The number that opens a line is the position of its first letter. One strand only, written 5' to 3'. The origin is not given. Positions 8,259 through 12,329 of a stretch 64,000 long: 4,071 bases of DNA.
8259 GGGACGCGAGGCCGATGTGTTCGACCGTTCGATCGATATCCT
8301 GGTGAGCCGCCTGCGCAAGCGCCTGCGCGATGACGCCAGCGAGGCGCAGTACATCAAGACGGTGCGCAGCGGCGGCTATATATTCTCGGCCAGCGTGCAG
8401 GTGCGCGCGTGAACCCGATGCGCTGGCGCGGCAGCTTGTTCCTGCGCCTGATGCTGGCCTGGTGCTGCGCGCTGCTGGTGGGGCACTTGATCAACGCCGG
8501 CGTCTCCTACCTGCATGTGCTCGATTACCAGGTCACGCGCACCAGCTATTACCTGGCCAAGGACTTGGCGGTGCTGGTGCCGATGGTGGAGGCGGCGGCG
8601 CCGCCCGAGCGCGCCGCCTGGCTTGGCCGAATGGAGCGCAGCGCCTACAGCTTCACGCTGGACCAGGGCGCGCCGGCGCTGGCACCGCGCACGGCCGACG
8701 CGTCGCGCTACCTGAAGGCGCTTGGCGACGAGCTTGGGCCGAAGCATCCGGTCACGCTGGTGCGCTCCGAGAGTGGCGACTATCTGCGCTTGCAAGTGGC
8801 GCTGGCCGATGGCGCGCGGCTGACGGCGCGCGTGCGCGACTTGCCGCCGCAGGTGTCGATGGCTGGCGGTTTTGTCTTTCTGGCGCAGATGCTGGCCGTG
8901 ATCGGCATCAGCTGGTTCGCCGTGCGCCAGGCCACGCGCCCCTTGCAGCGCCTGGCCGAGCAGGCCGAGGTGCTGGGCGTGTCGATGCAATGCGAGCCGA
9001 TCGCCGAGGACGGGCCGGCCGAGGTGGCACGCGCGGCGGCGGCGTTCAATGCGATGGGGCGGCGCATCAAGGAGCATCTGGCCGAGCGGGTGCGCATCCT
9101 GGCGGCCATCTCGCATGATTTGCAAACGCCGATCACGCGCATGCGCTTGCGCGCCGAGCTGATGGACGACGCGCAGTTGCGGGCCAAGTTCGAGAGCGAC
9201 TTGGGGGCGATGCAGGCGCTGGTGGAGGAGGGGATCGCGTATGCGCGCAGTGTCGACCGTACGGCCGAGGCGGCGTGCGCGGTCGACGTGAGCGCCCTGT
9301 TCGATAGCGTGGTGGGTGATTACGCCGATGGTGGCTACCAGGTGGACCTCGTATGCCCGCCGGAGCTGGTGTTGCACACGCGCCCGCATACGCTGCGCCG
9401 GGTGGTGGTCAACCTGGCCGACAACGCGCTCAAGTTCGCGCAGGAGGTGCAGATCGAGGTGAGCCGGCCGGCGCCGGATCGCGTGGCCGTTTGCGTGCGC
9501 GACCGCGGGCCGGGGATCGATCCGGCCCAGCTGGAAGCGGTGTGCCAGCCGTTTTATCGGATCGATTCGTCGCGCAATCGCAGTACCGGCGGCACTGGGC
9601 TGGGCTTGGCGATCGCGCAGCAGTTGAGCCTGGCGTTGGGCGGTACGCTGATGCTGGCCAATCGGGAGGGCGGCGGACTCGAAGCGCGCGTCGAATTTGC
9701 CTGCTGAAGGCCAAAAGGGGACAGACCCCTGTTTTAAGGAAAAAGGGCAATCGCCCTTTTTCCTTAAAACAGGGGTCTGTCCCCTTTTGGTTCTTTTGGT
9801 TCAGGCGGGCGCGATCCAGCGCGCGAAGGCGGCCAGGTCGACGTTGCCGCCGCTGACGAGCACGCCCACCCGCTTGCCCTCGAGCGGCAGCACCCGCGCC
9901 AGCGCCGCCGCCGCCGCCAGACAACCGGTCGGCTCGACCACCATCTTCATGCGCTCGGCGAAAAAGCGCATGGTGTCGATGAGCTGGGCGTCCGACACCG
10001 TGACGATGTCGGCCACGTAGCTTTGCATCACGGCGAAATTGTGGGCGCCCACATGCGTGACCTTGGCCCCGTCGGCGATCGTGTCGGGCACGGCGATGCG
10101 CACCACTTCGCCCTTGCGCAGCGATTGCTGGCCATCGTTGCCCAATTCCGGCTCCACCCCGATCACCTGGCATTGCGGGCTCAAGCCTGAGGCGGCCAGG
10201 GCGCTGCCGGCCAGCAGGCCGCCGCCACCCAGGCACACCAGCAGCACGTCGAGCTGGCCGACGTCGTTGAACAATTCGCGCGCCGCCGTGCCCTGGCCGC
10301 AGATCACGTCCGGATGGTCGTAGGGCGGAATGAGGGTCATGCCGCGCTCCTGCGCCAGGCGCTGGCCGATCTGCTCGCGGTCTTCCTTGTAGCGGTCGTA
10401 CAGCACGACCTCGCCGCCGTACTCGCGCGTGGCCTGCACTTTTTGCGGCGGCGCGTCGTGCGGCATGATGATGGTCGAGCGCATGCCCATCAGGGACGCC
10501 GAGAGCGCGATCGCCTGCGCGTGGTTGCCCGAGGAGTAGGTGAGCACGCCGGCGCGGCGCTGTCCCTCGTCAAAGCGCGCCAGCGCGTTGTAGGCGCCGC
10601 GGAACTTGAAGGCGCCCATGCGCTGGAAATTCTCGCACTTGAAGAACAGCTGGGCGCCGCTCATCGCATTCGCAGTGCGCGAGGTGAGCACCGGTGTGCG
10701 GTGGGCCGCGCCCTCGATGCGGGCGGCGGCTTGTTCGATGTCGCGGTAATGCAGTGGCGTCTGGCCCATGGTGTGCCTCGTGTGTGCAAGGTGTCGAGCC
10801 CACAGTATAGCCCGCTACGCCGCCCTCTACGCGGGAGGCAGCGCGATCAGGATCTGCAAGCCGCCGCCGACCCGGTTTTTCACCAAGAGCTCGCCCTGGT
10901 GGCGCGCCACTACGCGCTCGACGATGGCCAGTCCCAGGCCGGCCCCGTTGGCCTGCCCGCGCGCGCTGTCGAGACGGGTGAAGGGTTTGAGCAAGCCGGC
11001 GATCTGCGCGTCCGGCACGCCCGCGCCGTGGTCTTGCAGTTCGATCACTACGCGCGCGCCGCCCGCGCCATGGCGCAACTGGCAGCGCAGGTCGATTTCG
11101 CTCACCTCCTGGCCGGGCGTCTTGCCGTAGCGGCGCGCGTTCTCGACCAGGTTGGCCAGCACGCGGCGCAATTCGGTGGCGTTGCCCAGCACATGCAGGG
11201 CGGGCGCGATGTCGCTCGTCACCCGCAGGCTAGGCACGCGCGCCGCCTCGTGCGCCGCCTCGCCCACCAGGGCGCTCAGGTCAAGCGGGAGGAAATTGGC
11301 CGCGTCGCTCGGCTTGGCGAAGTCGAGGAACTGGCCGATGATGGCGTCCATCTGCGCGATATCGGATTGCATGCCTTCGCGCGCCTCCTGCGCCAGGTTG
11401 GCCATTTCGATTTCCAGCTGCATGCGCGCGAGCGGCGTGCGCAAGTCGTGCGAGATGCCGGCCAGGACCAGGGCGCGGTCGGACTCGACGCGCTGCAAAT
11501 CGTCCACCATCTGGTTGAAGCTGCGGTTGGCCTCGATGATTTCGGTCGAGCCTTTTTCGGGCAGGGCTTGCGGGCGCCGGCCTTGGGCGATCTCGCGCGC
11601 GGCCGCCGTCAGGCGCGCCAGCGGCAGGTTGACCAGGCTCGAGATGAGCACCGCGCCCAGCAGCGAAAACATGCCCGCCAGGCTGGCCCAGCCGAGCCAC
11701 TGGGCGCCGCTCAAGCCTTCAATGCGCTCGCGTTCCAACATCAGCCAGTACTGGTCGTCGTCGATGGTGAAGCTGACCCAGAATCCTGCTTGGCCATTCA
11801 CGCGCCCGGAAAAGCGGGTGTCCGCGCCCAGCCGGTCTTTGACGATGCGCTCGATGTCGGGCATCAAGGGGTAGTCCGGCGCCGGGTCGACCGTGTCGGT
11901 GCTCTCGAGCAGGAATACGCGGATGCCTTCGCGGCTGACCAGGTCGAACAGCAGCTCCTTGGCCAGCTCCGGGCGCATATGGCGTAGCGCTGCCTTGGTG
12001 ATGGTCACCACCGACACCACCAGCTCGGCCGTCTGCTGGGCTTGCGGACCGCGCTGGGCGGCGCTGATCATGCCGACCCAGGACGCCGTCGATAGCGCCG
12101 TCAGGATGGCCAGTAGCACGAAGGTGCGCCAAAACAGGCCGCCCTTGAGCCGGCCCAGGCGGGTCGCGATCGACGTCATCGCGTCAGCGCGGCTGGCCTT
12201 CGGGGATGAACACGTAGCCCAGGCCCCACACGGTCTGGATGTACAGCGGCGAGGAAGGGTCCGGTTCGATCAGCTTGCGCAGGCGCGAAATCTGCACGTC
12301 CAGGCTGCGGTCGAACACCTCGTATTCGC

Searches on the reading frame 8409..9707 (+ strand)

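Call 28: search_protein_families(library=pfam, proteins=[window:8409-9707:+], max_evalue=0.00001)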
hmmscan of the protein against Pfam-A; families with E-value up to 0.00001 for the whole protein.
window:8409-9707:+ (432 aa): 2 families
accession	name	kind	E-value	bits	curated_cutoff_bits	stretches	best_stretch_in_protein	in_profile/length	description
PF02518.31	HATPase_c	-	8.1e-23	81.4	26.4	1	326-429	3-106/111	Histidine kinase-, DNA gyrase B-, and HSP90-like ATPase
PF00512.31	HisKA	-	4.4e-06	27.1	26.9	1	227-269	2-51/66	His Kinase A (phospho-acceptor) domain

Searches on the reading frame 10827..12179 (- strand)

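Call 28: search_protein_families(library=pfam, proteins=[window:10827-12179:-], max_evalue=0.00001)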
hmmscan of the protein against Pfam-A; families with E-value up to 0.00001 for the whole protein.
window:10827-12179:- (450 aa): 4 families
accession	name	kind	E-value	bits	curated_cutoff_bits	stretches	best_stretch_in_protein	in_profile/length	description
PF16524.11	RisS_PPD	-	1.3e-33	116.1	27.5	1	47-153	1-107/107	Periplasmic domain of Sensor histidine kinase RisS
PF02518.31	HATPase_c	-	8.4e-20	71.7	26.4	1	333-449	2-109/111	Histidine kinase-, DNA gyrase B-, and HSP90-like ATPase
PF00512.31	HisKA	-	2.7e-11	43.8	26.9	1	236-290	3-63/66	His Kinase A (phospho-acceptor) domain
PF00672.30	HAMP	-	4.5e-09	36.9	25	1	179-229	2-52/53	HAMP domain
